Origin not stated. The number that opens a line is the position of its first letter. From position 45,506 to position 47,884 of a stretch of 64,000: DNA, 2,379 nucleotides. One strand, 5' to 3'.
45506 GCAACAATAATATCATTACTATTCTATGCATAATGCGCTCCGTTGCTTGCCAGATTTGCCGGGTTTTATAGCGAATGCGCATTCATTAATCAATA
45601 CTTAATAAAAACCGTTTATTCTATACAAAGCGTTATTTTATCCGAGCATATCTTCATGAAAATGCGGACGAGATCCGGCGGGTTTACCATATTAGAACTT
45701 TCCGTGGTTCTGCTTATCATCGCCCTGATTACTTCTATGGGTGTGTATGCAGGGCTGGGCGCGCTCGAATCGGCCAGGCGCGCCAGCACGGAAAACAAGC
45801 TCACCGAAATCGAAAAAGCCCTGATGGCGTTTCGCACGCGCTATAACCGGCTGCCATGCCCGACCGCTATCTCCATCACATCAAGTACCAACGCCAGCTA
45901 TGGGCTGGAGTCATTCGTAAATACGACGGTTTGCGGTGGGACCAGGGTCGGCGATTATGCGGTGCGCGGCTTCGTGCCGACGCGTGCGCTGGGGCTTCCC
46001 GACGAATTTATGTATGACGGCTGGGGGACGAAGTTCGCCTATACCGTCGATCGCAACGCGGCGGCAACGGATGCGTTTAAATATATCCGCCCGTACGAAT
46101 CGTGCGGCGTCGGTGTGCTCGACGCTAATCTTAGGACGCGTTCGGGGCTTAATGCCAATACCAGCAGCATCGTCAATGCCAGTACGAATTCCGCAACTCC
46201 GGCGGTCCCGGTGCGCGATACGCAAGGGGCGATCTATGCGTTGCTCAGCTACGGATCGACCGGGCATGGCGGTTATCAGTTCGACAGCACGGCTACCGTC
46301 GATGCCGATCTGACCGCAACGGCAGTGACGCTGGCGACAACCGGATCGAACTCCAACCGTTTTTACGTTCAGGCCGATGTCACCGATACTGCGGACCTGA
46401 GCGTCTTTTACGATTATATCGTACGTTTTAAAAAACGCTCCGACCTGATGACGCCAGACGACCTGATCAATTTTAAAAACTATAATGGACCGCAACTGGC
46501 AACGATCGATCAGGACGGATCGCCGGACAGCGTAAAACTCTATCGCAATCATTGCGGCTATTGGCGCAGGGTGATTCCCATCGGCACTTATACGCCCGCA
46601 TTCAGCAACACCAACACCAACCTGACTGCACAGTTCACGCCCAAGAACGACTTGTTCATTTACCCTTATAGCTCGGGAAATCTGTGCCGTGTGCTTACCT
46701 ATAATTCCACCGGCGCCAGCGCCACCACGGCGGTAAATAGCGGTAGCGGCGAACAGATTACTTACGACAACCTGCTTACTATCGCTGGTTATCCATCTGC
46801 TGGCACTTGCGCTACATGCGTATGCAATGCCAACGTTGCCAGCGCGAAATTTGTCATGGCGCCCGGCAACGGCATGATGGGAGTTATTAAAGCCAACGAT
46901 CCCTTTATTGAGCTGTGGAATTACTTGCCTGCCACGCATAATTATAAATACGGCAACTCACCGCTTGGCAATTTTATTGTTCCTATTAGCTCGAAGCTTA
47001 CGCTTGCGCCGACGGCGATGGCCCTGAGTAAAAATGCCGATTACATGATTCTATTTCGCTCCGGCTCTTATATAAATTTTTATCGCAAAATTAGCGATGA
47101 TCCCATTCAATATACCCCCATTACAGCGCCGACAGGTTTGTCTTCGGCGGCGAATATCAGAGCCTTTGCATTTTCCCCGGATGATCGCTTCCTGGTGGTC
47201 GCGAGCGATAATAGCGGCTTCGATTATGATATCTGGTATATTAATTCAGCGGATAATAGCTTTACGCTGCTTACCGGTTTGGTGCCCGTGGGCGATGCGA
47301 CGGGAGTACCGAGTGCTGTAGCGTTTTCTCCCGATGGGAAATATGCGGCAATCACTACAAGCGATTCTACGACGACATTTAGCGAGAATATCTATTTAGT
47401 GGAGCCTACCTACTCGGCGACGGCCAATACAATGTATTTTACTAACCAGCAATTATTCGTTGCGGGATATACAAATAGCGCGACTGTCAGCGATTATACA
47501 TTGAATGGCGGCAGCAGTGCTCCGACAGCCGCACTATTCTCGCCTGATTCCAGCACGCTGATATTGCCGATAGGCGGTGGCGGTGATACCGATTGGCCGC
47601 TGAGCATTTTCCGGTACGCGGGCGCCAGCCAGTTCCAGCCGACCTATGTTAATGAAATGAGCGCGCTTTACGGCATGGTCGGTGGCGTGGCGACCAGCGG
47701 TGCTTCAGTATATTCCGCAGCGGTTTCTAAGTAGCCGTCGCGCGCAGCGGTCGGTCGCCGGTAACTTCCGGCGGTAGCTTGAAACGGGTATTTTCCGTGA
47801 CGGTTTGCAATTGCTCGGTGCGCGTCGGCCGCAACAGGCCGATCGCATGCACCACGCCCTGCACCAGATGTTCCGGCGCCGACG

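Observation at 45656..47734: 692-aa prepilin fused to beta-propeller-like (FSPD) repeats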

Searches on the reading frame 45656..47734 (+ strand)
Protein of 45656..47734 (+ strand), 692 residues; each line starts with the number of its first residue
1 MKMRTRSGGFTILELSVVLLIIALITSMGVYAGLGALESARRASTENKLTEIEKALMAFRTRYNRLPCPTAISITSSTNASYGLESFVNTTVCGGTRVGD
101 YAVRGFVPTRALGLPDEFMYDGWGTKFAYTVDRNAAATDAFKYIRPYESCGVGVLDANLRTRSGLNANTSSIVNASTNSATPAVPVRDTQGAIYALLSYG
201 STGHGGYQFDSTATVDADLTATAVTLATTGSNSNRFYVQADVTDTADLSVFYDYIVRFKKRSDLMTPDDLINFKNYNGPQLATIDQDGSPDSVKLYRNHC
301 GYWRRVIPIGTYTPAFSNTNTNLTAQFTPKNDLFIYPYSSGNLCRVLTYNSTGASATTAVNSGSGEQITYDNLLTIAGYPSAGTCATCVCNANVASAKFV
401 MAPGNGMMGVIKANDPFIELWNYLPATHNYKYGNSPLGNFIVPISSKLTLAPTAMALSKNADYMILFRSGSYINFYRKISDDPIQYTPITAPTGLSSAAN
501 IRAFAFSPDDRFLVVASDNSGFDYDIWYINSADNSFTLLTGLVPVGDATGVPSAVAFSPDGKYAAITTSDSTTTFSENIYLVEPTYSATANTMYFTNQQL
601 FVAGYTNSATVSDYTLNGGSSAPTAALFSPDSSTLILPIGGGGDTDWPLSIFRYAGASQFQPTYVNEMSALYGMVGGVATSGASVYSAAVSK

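Call 4: search_protein_families(library=pfam, proteins=[window:45656-47734:+], max_evalue=10)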
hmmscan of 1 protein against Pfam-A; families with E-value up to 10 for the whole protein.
window:45656-47734:+ (692 aa): 6 families
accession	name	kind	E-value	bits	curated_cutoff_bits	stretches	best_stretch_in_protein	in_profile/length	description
PF00400.38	WD40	-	3.8e-06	27.6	27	2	500-520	13-34/39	WD domain, G-beta repeat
PF07676.18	PD40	-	0.0014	19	20.9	2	497-527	7-37/38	WD40-like Beta Propeller Repeat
PF07963.17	N_methyl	-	0.0044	17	21.2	1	5-28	2-25/27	Prokaryotic N-terminal methylation motif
PF25174.1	Beta-prop_THOC3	-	0.0096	15.4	305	1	554-576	93-115/272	THOC3 beta-propeller domain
PF23414.1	Beta-prop_EML_2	-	0.013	15.3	90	1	498-587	39-115/266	Echinoderm microtubule-associated protein second beta-propeller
PF24817.1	WD40_WDHD1_1st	-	0.23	11.1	109.9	1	500-571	88-244/291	WDHD1 first WD40 domain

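Call 5: search_protein_families(library=ncbifam, proteins=[window:45656-47734:+], max_evalue=10)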
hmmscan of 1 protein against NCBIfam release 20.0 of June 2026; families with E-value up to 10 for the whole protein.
window:45656-47734:+ (692 aa): 6 families
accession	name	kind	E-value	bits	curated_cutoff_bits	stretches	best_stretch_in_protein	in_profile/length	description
TIGR01710.1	typeII_sec_gspG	equivalog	1.2e-05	25.4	88.85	1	9-67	2-60/134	type II secretion system major pseudopilin GspG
TIGR01708.2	typeII_sec_gspH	equivalog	0.0017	18.3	80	1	9-36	3-30/169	type II secretion system minor pseudopilin GspH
TIGR02532.1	IV_pilin_GFxxxE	domain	0.0077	16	16.3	1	9-29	3-23/24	prepilin-type N-terminal cleavage/methylation domain-containing protein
NF007862.0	PRK10574.1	equivalog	0.023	14.9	138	1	6-38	3-35/145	prepilin peptidase-dependent pilin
TIGR02596.1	TIGR02596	subfamily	0.029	14.5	70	1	10-57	1-49/196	Verru_Chthon cassette protein D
NF007800.0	PRK10506.1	equivalog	0.033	14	158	1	5-34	6-35/163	prepilin peptidase-dependent protein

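Call 8: find_homologous_proteins(query=window:45656-47734:+, max_evalue=0.001)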
Query window:45656-47734:+ (692 aa): 12 proteins with E <= 0.001 among 8000 candidates.
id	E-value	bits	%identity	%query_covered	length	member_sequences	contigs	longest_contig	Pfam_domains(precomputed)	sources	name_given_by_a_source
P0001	0.0e+0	1541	100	100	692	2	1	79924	PF00400.39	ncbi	-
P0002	1.1e-121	426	39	97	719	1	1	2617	PF25174.2,PF07963.18,PF24814.2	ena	-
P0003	1.1e-90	323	35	96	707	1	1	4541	PF07676.19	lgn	-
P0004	2.1e-60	223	32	96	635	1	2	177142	PF23414.2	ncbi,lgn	ncbi:MAG: prepilin-type N-terminal cleavage/methylation domain-containing protein [Alphaproteobacter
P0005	3.1e-54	203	33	79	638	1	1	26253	-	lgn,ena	-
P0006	5.9e-47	179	29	94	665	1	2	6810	-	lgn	-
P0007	2.8e-42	163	28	81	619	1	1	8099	PF25174.2,PF07963.18,PF24814.2,PF23381.2,PF24817.2,PF00400.39,PF23414.2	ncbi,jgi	jgi:prepilin-type N-terminal cleavage/methylation domain-containing protein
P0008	7.8e-41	158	31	82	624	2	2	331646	PF25174.2,PF07963.18,PF23381.2,PF00400.39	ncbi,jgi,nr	ncbi:MAG: prepilin-type N-terminal cleavage/methylation domain-containing protein [Rickettsiales bac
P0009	8.0e-40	155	40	44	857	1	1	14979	PF01839.30,PF07963.18,PF13517.13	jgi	jgi:prepilin-type N-terminal cleavage/methylation domain-containing protein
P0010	2.3e-29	121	36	39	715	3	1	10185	PF13385.14,PF10102.15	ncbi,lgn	-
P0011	5.4e-28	116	36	38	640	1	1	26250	PF07494.18,PF13449.13,PF24684.2,PF01436.28,PF25021.2,PF08450.19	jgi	-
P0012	2.0e-27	114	36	39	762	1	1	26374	PF01839.30,PF13517.13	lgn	-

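Call 14: find_encoding_contigs(protein=P0001, flank=10000, max_places=3)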
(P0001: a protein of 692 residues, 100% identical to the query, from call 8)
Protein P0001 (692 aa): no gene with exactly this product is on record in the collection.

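Call 15: list_cluster_members(proteins=[P0001, P0004, P0008])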
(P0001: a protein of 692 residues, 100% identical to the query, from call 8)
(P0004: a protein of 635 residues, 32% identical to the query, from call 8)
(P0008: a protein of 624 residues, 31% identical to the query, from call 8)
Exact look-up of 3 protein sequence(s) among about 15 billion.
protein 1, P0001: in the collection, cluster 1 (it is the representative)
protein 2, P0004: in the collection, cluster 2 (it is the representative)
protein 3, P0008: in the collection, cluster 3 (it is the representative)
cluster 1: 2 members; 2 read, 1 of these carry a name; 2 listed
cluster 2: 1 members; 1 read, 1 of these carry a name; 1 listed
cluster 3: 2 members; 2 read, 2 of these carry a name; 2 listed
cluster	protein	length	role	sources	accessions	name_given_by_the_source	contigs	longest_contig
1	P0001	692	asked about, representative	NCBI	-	-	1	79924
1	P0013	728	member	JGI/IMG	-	type II secretory pathway pseudopilin PulG/WD40 repeat protein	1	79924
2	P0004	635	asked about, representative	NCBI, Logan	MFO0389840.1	MAG: prepilin-type N-terminal cleavage/methylation domain-containing protein ...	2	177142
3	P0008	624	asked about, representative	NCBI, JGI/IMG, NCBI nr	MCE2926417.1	MAG: prepilin-type N-terminal cleavage/methylation domain-containing protein ... | prepilin-type N-terminal cleavage/methylation domain-containing protein [Rickettsiales ...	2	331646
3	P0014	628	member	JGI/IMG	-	prepilin-type N-terminal cleavage/methylation domain-containing protein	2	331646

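Call 21: find_related_loci(query=A1, collection=genome_contigs, flank=10000)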
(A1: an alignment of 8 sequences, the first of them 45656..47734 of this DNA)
Query A1 (692 aa) in genome_contigs; peptide patterns used: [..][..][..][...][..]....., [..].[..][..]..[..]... (x = any residue, [..] = any of these).
98 stretches matched a pattern; 62 encode a relative of the query (tblastn E <= 1e-3); 62 distinct loci.
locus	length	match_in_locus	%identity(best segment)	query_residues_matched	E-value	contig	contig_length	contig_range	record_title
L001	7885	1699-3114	36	1-520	2e-72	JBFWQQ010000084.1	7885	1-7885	MAG: Alphaproteobacteria bacterium isolate CA_2019_TPBF_187 NODE_36740_length_7885_cov_3.475638_TPBF, whole genome shotg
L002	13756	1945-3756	31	1-663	6e-71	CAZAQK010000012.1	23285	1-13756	MAG TPA_asm: uncultured Rickettsiales bacterium isolate SRP199154_co2_87 genome assembly, contig: NODE_1284_length_23285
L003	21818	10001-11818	32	1-661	2e-70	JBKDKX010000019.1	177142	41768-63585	MAG: Alphaproteobacteria bacterium isolate samp_2119_metabat2_316 samp_2119_1134109, whole genome shotgun sequence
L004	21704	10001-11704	32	6-637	2e-66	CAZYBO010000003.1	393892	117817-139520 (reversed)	MAG TPA_asm: uncultured Rickettsiales bacterium isolate SRP302895_co1_247 genome assembly, contig: NODE_29_length_393892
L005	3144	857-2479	30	4-581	9e-63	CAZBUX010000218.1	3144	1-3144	MAG TPA_asm: uncultured Rickettsiales bacterium isolate SRP329715_co2_1 genome assembly, contig: NODE_56077_length_3144_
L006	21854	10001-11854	30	1-581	1e-59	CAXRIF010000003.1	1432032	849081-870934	MAG: Rickettsiales bacterium isolate YZ12B_2.110 genome assembly, contig: k141_1159665, whole genome shotgun sequence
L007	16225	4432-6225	32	7-637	1e-57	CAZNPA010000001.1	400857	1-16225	MAG TPA_asm: uncultured Rickettsiales bacterium isolate binchicken_co199_43 genome assembly, contig: NODE_18_length_4008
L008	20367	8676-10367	29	9-658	2e-51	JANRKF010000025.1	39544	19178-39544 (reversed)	MAG: Alphaproteobacteria bacterium isolate bins.82 k141_4860681, whole genome shotgun sequence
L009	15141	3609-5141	29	9-582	1e-48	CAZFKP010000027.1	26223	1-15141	MAG TPA_asm: uncultured Rickettsiales bacterium isolate SRP287051_co1_173 genome assembly, contig: NODE_2809_length_2622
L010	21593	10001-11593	30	1-592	7e-46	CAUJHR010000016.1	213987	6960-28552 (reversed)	MAG: Pseudomonadota bacterium isolate KLAP47 genome assembly, contig: KLAP47_892071, whole genome shotgun sequence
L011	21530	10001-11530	30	1-566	5e-50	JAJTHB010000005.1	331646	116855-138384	MAG: Rickettsiales bacterium isolate CoA8N_M8 k141_949007, whole genome shotgun sequence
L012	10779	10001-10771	38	9-261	1e-40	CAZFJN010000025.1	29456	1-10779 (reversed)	MAG TPA_asm: uncultured Rickettsiales bacterium isolate SRP150892_co2_476 genome assembly, contig: NODE_2034_length_2945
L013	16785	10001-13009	34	1-273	2e-40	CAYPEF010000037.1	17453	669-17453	MAG TPA_asm: uncultured Rickettsiales bacterium isolate SRP278252_co2_163 genome assembly, contig: NODE_6746_length_1745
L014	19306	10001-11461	28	1-529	9e-41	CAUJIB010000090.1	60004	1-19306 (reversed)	MAG: Pseudomonadota bacterium isolate KLAP23 genome assembly, contig: KLAP23_39722, whole genome shotgun sequence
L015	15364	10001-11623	29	4-583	2e-39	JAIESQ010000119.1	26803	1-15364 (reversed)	MAG: Pirellulales bacterium isolate co.spades.METABAT.2.5kb_062 c_000000439579, whole genome shotgun sequence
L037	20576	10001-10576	32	9-217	2e-24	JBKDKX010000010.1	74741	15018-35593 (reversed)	MAG: Alphaproteobacteria bacterium isolate samp_2119_metabat2_316 samp_2119_604161, whole genome shotgun sequence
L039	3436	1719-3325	33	7-265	2e-24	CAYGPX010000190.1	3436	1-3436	MAG TPA_asm: uncultured Rickettsiales bacterium isolate ERP117304_co1_228 genome assembly, contig: NODE_21966_length_343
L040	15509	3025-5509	30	1-265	3e-24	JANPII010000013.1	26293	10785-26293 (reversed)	MAG: Pseudomonadota bacterium isolate VAR_61_metabat_91 VAR_61_k141_1848196, whole genome shotgun sequence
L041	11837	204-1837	31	7-265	3e-23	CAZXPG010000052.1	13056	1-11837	MAG TPA_asm: uncultured Rickettsiales bacterium isolate SRP329715_co2_363 genome assembly, contig: NODE_8904_length_1305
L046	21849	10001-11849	28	6-282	3e-18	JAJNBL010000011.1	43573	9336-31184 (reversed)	MAG: Rickettsiales bacterium isolate C_No_T20_B_bin.125 scaffold_436, whole genome shotgun sequence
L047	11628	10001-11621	33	1-269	5e-18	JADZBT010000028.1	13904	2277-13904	MAG: Alphaproteobacteria bacterium isolate SJ69 c_000000244334, whole genome shotgun sequence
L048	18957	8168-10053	27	1-267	6e-18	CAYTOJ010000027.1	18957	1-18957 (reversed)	MAG TPA_asm: uncultured Rickettsiales bacterium isolate SRP150892_co2_142 genome assembly, contig: NODE_4086_length_1895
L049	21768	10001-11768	31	3-280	5e-18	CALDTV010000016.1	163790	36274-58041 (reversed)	MAG: uncultured Alphaproteobacteria bacterium isolate L3_Bin_METABAT__146_1 genome assembly, contig: c_000000103849, who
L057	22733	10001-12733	25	1-277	3e-14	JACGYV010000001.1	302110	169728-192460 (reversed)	Holosporaceae bacterium 'Namur' NODE_1_length_302110_cov_287.411, whole genome shotgun sequence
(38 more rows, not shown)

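Call 26: find_encoding_contigs(protein=P0004, flank=10000, max_places=2)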
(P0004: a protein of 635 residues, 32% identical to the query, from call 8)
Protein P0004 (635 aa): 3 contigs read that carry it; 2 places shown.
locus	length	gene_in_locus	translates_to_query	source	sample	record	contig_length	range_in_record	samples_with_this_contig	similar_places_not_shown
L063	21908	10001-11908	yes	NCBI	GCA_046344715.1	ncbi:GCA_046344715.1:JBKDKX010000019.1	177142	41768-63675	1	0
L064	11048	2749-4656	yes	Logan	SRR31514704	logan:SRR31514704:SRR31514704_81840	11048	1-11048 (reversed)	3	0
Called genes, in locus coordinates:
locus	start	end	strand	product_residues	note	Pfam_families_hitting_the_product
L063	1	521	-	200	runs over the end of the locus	-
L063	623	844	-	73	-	-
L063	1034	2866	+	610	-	PF13175:AAA_15 (faint), PF13555:AAA_29 (faint), PF00005:ABC_tran, PF01926:MMR_HSR1 (faint), PF02463:SMC_N (faint), PF13191:AAA_16 (faint), PF00005:ABC_tran, PF16326:ABC_tran_CTD, +2 more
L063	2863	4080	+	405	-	PF01494:FAD_binding_3 (faint), PF03486:HI0933_like, PF13450:NAD_binding_8 (weak), PF22780:HI0933_like_1st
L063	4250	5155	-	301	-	PF22523:DUF6999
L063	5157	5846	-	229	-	PF14518:Haem_oxygenas_2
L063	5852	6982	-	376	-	PF08541:ACP_syn_III_C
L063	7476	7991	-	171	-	PF02870:Methyltransf_1N, PF01035:DNA_binding_1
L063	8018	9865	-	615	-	PF00005:ABC_tran, PF02463:SMC_N (faint), PF13555:AAA_29 (faint), PF01926:MMR_HSR1 (faint), PF12848:ABC_tran_Xtn, PF00005:ABC_tran, PF13304:AAA_21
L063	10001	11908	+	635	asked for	PF23414:Beta-prop_EML_2 (faint)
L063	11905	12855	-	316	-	PF02401:LYTB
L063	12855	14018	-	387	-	PF03969:AFG1_ATPase, PF00308:Bac_DnaA (faint)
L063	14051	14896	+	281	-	PF02569:Pantoate_ligase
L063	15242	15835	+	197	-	PF00156:Pribosyltran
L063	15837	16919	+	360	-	PF00534:Glycos_transf_1, PF13692:Glyco_trans_1_4, PF20706:GT4-conflict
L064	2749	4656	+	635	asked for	PF23414:Beta-prop_EML_2 (faint)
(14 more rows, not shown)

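Call 27: find_encoding_contigs(protein=P0008, flank=10000, max_places=2)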
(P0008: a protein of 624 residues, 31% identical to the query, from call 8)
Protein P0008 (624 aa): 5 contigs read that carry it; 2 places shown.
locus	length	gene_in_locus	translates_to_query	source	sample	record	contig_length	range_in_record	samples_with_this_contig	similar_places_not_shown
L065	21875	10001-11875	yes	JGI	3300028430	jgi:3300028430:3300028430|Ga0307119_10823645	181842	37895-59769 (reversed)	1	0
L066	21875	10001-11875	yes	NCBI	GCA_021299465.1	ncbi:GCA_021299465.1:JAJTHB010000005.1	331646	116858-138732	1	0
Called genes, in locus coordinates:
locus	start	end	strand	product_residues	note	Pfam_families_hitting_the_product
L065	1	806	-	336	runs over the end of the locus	PF13188:PAS_8 (faint), PF13426:PAS_9 (weak)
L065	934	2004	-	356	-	PF01312:Bac_export_2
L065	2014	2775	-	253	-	PF01311:Bac_export_1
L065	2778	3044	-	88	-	PF01313:Bac_export_3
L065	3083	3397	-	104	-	PF02049:FliE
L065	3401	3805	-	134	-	PF06429:Flg_bbr_C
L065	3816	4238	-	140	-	PF00460:Flg_bb_rod (weak)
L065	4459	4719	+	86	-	PF02599:CsrA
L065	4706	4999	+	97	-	PF01312:Bac_export_2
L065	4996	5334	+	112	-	-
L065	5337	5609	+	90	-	-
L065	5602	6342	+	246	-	PF00813:FliP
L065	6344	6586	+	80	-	-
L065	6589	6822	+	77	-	-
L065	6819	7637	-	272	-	PF01256:Carb_kinase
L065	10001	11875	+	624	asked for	PF07963:N_methyl (faint), PF23381:Beta-prop_IFT122_1st (faint), PF25174:Beta-prop_THOC3 (faint), PF00400:WD40 (faint)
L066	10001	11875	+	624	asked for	PF07963:N_methyl (faint), PF23381:Beta-prop_IFT122_1st (faint), PF25174:Beta-prop_THOC3 (faint), PF00400:WD40 (faint)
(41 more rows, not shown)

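Call 33: search_protein_representatives(alignment_id=A1)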
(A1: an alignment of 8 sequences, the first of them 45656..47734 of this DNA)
Query: 8 sequences, 627 profile positions. Proteins with E-value up to 0.001 (for the whole library): 190298; up to 1e-10: 60940; up to 1e-30: 4584. The best 150 are listed.
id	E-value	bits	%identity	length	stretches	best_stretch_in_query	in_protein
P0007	2.9e-244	828.9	-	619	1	3-624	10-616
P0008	2.4e-238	809.3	-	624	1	1-625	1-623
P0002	3.1e-238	808.9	-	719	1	4-627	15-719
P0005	1.3e-234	796.9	-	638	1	1-626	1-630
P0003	1.2e-232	790.5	-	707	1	12-627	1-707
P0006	1.2e-230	783.8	-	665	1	3-626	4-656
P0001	6.9e-228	774.8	-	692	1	1-626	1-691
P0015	4.0e-178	610.4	-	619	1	4-619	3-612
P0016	6.3e-177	606.4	-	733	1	1-626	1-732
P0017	1.3e-173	595.5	-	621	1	12-619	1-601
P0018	7.7e-173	592.9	-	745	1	6-626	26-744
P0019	9.0e-167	572.9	-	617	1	1-624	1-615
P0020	2.4e-165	568.1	-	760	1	8-590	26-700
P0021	6.6e-164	563.4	-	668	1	5-606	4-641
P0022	8.5e-163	559.7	-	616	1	5-599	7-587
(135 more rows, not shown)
